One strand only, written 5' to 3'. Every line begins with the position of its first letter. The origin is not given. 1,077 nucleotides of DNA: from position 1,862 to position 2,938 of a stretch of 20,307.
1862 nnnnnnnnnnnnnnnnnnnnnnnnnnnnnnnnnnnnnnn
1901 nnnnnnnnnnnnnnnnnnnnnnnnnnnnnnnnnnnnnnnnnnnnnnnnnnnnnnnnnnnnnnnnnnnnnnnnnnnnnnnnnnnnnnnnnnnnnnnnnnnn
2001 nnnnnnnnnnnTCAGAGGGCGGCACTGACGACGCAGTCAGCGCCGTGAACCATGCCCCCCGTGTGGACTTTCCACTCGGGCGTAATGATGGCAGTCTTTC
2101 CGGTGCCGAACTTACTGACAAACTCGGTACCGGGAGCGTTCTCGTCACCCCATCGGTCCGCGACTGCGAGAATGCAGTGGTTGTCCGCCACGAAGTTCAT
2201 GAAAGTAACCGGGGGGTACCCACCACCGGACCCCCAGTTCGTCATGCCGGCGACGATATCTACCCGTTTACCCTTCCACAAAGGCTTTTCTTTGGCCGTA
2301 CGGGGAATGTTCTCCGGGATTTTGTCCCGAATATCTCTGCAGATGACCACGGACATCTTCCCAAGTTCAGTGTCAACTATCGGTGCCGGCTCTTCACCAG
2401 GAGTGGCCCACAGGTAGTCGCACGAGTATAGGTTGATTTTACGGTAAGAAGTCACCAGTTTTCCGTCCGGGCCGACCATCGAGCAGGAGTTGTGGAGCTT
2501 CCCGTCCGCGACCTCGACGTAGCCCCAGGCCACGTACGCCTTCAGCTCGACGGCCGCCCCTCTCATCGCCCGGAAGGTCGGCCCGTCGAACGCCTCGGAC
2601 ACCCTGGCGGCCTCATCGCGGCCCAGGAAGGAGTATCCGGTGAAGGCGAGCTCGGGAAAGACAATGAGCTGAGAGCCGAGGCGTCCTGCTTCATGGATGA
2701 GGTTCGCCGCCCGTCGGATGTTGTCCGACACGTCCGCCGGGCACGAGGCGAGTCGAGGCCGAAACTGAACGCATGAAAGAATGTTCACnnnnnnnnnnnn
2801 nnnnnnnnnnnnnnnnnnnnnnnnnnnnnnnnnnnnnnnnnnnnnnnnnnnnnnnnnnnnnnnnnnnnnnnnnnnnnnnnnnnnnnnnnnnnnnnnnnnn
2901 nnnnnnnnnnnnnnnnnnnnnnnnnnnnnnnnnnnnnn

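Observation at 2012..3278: Three-gene coupled operon: tiny ORF, J-domain protein, nitrilase-superfamily hydrolase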

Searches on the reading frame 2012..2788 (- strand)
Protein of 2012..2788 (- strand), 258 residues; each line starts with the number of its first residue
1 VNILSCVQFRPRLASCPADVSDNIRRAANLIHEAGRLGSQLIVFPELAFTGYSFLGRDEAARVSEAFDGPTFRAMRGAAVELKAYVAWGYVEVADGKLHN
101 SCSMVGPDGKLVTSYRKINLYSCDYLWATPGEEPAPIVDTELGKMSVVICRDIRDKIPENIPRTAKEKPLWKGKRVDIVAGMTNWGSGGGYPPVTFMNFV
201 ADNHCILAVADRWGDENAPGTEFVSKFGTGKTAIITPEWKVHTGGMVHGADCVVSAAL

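Call 4: search_protein_families(library=pfam, proteins=[window:2012-2788:-], max_evalue=0.01)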
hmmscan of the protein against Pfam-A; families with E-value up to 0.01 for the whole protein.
window:2012-2788:- (258 aa): 1 family
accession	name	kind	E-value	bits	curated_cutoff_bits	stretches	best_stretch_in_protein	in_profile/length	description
PF00795.27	CN_hydrolase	-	8.5e-25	88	23.2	1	7-154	5-153/256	Carbon-nitrogen hydrolase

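Call 6: search_protein_families(library=phrogs, proteins=[window:2012-2788:-], max_evalue=0.01)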
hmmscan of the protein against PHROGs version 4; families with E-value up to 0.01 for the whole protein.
window:2012-2788:- (258 aa): 2 families
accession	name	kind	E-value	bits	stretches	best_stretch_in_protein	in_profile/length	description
phrog_14201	-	unknown function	2e-05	25.1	1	37-154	32-147/258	-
phrog_36784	-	other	2.6e-05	23.8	1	18-120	37-138/594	NAD synthetase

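Call 7: search_protein_families(library=ncbifam, proteins=[window:2012-2788:-], max_evalue=0.01)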
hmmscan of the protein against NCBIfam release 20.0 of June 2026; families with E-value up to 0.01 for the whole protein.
window:2012-2788:- (258 aa): 8 families
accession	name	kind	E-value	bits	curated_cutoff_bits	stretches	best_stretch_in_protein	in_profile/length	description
NF040852.1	nitrile_Arch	equivalog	1.2e-20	73.7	500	1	6-224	5-207/262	nitrilase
TIGR03381.1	agmatine_aguB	equivalog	2.9e-13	49.8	410.25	1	15-152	9-152/279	N-carbamoylputrescine amidase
NF009803.0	PRK13287.1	equivalog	1.1e-11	44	406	1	4-159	16-172/333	formamidase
TIGR04048.1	nitrile_sll0784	equivalog_domain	7.5e-08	31.7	502.6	1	6-151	7-160/301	Nit6803 family nitrilase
NF010588.0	PRK13981.1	equivalog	2.8e-07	29.3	479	1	18-155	17-155/546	NAD+ synthase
NF033621.1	de_GSH_amidase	exception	3.1e-07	30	355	1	19-154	12-150/260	deaminated glutathione amidase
TIGR00546.1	lnt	equivalog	6.6e-05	22.2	132.9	1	21-120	181-273/395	apolipoprotein N-acyltransferase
NF002730.0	PRK02628.1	equivalog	0.0017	16.6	473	1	18-54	25-61/677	NAD(+) synthase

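Call 9: find_homologous_proteins(query=window:2012-2788:-)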
Query window:2012-2788:- (258 aa): 114 proteins with E <= 0.001 among 961 candidates.
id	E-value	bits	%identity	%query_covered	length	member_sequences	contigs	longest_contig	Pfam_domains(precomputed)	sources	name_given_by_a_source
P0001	4.3e-161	552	91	100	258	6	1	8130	PF00795.28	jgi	jgi:predicted amidohydrolase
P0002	4.3e-141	487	80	100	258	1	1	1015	PF00795.28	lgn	-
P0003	6.1e-131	453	75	100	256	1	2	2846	PF00795.28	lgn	-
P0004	1.1e-121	423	71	100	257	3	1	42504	PF00795.28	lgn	-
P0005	1.0e-115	403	69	100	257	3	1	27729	PF00795.28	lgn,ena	-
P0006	2.0e-113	396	67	100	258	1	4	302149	PF00795.28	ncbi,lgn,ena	-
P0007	1.7e-109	383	63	99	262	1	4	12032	PF00795.28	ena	-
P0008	3.4e-106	372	63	100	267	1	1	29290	PF00795.28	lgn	-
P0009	4.9e-106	372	61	100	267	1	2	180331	PF00795.28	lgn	-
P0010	1.8e-105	370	61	100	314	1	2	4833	PF00795.28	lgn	-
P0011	4.3e-105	369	59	100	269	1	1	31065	PF00795.28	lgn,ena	-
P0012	4.6e-101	355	63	99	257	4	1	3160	PF00795.28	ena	-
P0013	7.1e-101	355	60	99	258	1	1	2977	PF00795.28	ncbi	-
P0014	1.4e-100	354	59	99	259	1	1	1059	PF00795.28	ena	-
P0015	1.6e-100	354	58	100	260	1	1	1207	PF00795.28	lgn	-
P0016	3.5e-98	346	61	100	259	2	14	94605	PF00795.28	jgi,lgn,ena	jgi:predicted amidohydrolase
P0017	2.4e-96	340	59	100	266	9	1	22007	PF00795.28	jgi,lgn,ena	-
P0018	9.4e-96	338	58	98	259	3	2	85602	PF00795.28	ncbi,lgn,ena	-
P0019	1.6e-95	337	57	100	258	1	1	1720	PF00795.28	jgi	jgi:predicted amidohydrolase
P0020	2.2e-95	337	57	100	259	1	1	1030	PF00795.28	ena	-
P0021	7.3e-95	335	58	98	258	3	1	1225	PF00795.28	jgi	-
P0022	2.4e-93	330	57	100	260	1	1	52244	PF00795.28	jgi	jgi:predicted amidohydrolase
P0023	6.5e-93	329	59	99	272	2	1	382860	PF00795.28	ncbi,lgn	-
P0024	8.8e-93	328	56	99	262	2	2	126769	PF00795.28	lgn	-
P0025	1.2e-92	328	57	100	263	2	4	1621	PF00795.28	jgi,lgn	jgi:predicted amidohydrolase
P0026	1.4e-92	328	55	99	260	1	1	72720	PF00795.28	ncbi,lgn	-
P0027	3.7e-92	326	58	100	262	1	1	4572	PF00795.28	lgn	-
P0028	6.4e-92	325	56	100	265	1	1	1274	PF00795.28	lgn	-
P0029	1.4e-91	324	55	99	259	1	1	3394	PF00795.28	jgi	jgi:predicted amidohydrolase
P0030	1.5e-91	324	58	100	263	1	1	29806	PF00795.28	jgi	jgi:predicted amidohydrolase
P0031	4.6e-91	323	58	99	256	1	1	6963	PF00795.28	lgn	-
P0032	7.2e-91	322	56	99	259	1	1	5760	PF00795.28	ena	-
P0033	8.1e-91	322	56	99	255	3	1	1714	PF00795.28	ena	-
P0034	8.7e-91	322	55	99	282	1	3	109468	PF00795.28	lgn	-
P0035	9.9e-91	322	57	99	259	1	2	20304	PF00795.28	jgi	jgi:predicted amidohydrolase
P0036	2.6e-90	320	56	99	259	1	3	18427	PF00795.28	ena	-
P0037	5.5e-90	319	56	99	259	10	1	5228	PF00795.28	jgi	jgi:predicted amidohydrolase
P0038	9.5e-90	318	54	100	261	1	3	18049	PF00795.28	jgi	jgi:predicted amidohydrolase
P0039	1.1e-89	318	55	100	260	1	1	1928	PF00795.28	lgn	-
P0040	1.7e-89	317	55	99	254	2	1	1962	PF00795.28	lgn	-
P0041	1.9e-89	317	54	99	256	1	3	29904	PF00795.28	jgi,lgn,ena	-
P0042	2.6e-89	317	59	93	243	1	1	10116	PF00795.28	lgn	-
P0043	3.5e-89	316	55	100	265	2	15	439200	PF00795.28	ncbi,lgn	-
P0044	9.0e-89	315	54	99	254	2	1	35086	PF00795.28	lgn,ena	-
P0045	1.5e-88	314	55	100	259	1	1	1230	PF00795.28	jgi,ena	-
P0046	2.1e-88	314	55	98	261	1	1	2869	PF00795.28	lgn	-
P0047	2.4e-88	314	60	95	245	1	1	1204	PF00795.28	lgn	-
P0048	3.7e-88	313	54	100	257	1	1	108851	PF00795.28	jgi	jgi:predicted amidohydrolase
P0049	6.6e-88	312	55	99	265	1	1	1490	PF00795.28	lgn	-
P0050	7.0e-88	312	56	99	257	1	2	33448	PF00795.28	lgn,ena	-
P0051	7.1e-88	312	54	100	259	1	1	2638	PF00795.28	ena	-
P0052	2.8e-87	310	55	100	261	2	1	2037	PF00795.28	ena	-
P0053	3.1e-87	310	53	100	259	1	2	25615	PF00795.28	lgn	-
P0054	5.5e-86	306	55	99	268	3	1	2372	PF00795.28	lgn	-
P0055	1.4e-84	301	54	99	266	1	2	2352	PF00795.28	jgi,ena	jgi:predicted amidohydrolase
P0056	1.5e-84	301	54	100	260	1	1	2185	PF00795.28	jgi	-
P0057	4.2e-84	300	53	100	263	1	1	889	PF00795.28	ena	-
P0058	8.7e-84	299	55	100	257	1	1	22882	PF00795.28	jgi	jgi:predicted amidohydrolase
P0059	1.1e-83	298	51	100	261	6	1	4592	PF00795.28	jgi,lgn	jgi:predicted amidohydrolase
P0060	2.9e-83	297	52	100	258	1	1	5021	PF00795.28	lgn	-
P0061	6.3e-83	296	54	100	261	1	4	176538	PF00795.28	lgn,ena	-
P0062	9.2e-83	295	55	93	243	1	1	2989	PF00795.28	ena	-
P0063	1.2e-82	295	54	100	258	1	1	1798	PF00795.28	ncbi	-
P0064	2.8e-81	291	52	100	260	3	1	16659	PF00795.28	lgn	-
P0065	5.1e-81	290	57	85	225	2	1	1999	PF00795.28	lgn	-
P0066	5.7e-81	290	52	100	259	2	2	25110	PF00795.28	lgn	-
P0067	7.1e-79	283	51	100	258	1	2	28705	PF00795.28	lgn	-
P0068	1.2e-78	282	53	100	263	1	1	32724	PF00795.28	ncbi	-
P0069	3.4e-78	280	53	92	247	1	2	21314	PF00795.28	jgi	jgi:predicted amidohydrolase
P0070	5.2e-78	280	51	100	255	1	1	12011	PF00795.28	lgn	-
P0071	1.5e-77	278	52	100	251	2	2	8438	PF00795.28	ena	-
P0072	1.6e-77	278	49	100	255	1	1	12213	PF00795.28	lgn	-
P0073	2.5e-76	274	51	100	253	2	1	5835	PF00795.28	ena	-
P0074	3.3e-76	274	55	86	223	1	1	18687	PF00795.28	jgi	-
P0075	3.7e-76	274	60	79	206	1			PF00795.28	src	-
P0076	7.3e-76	273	51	100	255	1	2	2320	PF00795.28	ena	-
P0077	1.0e-75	272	50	100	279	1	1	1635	PF00795.28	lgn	-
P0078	1.2e-74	269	55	88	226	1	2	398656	PF00795.28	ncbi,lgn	-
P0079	1.6e-74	268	50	98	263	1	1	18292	PF00795.28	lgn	-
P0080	3.0e-74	268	49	100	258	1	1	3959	PF00795.28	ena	-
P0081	2.0e-73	265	46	100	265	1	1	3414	PF00795.28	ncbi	-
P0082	2.4e-73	265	48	100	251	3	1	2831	PF00795.28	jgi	-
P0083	3.7e-73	264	50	99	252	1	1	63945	PF00795.28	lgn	-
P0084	6.5e-73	263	48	100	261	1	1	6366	PF00795.28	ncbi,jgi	jgi:predicted amidohydrolase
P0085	8.9e-73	263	49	99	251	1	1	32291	PF00795.28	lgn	-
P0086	4.8e-72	260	48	100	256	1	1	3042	PF00795.28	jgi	jgi:predicted amidohydrolase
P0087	1.6e-71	259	50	100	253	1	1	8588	PF00795.28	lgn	-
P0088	2.1e-71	258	48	100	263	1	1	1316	PF00795.28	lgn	-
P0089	5.3e-71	257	48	100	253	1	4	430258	PF00795.28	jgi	jgi:predicted amidohydrolase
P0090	2.4e-70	255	49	99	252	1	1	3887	PF00795.28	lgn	-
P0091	6.4e-70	253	52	86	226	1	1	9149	PF00795.28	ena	-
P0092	1.4e-69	252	50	99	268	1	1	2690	PF00795.28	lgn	-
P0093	1.6e-69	252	48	100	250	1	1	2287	PF00795.28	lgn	-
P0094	1.8e-69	252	58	79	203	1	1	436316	PF00795.28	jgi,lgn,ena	-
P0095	2.0e-69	252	46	99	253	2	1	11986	PF00795.28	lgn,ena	-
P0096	5.9e-69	250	47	99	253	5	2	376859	PF00795.28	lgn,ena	-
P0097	1.4e-67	246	45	100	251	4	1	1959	PF00795.28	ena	-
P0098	2.0e-67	245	53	81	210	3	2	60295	PF00795.28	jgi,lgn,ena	-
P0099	4.3e-67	244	58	71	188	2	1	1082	PF00795.28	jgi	jgi:predicted amidohydrolase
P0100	4.4e-67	244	48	98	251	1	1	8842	PF00795.28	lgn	-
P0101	1.8e-66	242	48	100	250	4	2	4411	PF00795.28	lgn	-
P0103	1.2e-37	147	38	95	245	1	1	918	PF00795.28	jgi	jgi:predicted amidohydrolase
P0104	3.0e-37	146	38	98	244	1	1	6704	PF00795.28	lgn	-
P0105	2.9e-36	143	36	98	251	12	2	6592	PF00795.28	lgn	-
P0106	1.9e-33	134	34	98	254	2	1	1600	PF00795.28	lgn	-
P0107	5.6e-30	122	36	90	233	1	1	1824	PF00795.28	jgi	-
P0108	3.3e-20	90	34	72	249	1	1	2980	PF00795.28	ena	-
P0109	7.6e-12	63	30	95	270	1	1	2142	PF00795.28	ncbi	-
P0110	2.2e-11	61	32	90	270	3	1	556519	PF00795.28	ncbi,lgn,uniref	ncbi:carbon-nitrogen hydrolase family protein [Vogesella sp. GCM10023246]|uniref:Carbon-nitrogen hyd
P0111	4.2e-11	60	36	50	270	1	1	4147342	PF00795.28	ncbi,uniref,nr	ncbi:carbon-nitrogen hydrolase family protein [Vogesella sp. LIG4]|uniref:carbon-nitrogen hydrolase 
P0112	9.3e-10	56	32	61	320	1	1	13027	PF00795.28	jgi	-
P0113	6.3e-8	50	35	48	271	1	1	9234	PF00795.28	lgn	-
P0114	2.3e-7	48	30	79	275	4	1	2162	PF00795.28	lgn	-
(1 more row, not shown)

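Call 10: find_encoding_contigs(protein=P0006, flank=6000, max_places=2)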
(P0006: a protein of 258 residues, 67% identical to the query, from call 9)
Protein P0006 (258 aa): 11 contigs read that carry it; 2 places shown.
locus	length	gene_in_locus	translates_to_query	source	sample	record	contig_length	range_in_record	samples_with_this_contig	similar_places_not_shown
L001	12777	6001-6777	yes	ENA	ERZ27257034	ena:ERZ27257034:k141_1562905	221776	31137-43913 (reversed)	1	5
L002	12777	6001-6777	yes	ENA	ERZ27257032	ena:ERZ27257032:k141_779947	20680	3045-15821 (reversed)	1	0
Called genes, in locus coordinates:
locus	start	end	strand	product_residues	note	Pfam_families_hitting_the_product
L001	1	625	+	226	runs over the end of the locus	PF06559:DCD_N (faint), PF22769:DCD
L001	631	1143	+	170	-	-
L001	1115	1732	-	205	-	-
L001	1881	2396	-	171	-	-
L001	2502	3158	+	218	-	PF04542:Sigma70_r2 (weak)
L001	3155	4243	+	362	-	-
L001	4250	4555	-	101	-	-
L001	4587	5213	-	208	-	-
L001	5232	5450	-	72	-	-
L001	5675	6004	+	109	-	-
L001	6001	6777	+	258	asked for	PF00795:CN_hydrolase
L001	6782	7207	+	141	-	-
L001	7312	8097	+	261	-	PF07460:NUMOD3 (faint)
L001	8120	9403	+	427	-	-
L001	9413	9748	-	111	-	-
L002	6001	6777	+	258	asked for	PF00795:CN_hydrolase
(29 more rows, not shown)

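Call 11: find_encoding_contigs(protein=P0043, flank=6000, max_places=2)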
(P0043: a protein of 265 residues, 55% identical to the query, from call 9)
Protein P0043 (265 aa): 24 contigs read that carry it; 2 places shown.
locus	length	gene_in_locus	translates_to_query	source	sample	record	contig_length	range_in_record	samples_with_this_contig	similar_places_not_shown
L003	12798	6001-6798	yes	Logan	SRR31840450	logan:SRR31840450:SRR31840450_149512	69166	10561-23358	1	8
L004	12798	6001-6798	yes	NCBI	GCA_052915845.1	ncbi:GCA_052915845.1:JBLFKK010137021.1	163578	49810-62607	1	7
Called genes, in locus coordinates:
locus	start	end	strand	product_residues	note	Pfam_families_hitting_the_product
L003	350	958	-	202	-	-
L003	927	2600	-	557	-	PF07282:Cas12f1-like_TNB (weak)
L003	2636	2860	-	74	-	-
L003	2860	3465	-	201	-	PF03692:CxxCxxCC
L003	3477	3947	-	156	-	-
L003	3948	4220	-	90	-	-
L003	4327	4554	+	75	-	-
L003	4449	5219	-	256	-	-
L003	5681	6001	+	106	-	PF00226:DnaJ (weak)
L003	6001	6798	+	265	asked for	PF00795:CN_hydrolase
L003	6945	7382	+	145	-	-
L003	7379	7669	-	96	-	-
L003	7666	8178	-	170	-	-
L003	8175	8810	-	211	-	PF12917:YfbR-like, PF13023:HD_3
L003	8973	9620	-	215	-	PF01470:Peptidase_C15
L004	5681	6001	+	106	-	PF00226:DnaJ (weak)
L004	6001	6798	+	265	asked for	PF00795:CN_hydrolase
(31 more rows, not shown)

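Call 12: find_encoding_contigs(protein=P0089, flank=6000, max_places=2)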
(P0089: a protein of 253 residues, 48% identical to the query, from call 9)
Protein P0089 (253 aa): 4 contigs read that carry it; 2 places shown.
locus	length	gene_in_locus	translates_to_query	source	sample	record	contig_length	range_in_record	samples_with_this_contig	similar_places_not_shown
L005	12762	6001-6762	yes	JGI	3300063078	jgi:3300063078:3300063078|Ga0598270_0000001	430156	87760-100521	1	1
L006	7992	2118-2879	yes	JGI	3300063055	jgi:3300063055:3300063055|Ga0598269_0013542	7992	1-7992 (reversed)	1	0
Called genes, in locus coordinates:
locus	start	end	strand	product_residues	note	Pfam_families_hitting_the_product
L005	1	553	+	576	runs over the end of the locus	-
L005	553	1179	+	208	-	-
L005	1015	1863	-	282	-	-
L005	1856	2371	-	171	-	-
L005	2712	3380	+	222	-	PF04542:Sigma70_r2 (faint)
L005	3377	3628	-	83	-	-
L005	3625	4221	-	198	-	-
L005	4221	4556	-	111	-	-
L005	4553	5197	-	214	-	-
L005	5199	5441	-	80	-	-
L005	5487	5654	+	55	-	-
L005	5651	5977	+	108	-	PF00226:DnaJ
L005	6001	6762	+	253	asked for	PF00795:CN_hydrolase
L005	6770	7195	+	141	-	-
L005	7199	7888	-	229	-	-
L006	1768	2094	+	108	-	PF00226:DnaJ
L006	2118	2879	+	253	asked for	PF00795:CN_hydrolase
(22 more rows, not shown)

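Call 14: find_related_loci(query=window:2012-2788:-, collection=viral_contigs, flank=4000)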
Query window:2012-2788:- (258 aa) in viral_contigs; peptide patterns used: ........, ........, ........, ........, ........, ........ (x = any residue, [..] = any of these).
1 stretches matched a pattern, but none encodes a relative of the query by tblastn (E <= 1e-3).

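Call 16: find_related_loci(query=A1, collection=viral_contigs, flank=5000)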
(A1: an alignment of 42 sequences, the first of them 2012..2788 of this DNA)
Query A1 (258 aa) in viral_contigs; peptide patterns used: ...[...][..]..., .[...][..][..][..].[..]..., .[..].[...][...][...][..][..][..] (x = any residue, [..] = any of these).
67 stretches matched a pattern; 50 encode a relative of the query (tblastn E <= 1e-3); 50 distinct loci.
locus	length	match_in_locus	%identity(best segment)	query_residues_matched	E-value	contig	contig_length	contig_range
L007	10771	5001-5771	60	1-258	8e-100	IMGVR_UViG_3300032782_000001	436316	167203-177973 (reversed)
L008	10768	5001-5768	57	1-258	2e-95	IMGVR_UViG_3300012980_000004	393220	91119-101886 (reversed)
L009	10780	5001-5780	51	1-258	5e-89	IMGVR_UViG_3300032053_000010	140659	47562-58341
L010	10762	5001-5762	47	1-258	5e-81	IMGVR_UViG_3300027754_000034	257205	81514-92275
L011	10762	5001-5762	47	1-258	5e-81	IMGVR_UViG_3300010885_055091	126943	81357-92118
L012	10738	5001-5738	48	3-258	2e-74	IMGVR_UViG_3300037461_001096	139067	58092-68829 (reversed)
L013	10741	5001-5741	48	3-256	3e-74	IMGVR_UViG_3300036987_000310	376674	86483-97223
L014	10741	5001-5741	48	3-258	9e-74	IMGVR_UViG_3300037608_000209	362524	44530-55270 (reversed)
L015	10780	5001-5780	38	4-258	4e-48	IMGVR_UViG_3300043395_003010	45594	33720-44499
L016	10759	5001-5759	36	4-258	2e-45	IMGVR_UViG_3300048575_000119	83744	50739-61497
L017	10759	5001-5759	36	4-258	2e-45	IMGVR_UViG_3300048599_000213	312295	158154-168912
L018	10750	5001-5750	35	3-254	1e-43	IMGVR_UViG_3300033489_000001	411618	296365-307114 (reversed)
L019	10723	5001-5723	37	4-256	3e-43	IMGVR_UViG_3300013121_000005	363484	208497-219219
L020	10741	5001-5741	36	5-254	2e-43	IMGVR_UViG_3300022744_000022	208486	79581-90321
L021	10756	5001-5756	36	4-258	3e-42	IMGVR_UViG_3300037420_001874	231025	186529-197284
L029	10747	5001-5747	35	3-258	9e-42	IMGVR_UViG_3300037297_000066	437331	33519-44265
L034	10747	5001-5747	35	4-258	7e-41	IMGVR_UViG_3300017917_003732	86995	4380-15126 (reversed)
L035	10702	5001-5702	35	19-254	6e-40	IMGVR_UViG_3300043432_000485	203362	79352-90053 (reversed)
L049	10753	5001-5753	35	4-256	1e-37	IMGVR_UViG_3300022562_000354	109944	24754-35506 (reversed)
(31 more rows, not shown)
